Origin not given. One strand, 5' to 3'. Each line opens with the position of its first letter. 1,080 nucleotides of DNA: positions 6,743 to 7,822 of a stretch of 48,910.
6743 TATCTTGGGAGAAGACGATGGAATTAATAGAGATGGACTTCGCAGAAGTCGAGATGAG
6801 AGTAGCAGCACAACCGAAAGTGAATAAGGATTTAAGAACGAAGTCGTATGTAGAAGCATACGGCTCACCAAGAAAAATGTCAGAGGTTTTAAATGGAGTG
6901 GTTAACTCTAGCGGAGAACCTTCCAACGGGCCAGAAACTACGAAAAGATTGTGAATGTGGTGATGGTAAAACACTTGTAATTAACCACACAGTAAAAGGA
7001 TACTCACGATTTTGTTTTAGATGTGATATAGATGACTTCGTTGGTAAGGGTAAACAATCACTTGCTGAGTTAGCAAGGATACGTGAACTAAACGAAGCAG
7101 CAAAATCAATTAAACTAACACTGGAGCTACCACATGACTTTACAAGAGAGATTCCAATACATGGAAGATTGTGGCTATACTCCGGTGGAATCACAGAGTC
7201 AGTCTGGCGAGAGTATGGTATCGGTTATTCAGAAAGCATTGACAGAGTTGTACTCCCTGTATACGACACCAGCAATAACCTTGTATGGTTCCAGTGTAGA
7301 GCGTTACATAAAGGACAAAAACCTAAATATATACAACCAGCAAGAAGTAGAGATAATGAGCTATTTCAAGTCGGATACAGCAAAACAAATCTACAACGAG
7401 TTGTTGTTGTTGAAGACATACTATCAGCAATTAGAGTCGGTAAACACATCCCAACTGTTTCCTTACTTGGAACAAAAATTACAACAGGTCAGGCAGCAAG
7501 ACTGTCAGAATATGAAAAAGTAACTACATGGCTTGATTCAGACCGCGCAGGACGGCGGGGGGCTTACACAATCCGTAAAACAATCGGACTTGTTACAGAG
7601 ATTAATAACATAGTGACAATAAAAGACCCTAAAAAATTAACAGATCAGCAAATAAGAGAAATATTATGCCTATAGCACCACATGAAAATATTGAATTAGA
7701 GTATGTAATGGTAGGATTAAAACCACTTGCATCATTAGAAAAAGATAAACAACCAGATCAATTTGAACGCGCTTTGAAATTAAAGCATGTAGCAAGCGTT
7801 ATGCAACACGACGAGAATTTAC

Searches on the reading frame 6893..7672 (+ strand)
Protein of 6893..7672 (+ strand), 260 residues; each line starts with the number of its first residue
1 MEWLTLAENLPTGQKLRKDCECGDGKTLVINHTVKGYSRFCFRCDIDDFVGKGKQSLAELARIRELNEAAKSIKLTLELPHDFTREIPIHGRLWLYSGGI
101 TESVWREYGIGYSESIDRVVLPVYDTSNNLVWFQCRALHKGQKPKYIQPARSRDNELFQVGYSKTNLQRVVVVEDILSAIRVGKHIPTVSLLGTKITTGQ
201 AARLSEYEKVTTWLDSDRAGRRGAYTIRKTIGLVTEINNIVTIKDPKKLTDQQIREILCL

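Call 17: search_protein_families(library=pfam, proteins=[window:6893-7672:+], max_evalue=0.01)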
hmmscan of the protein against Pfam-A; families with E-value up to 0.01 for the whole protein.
window:6893-7672:+ (260 aa): 4 families
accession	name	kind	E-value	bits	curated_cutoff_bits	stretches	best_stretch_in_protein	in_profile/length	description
PF13155.12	Toprim_2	-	7.4e-08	33.1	22.1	1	175-246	8-84/88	Toprim-like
PF08275.17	DNAG_N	-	3.6e-06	27.5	26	1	117-159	77-116/128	DNA primase catalytic core, N-terminal domain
PF13662.12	Toprim_4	-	0.0054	17.4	25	1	170-230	3-73/85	Toprim domain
PF01751.28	Toprim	-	0.0094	16.5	23.1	0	184-232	21-81/96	Toprim domain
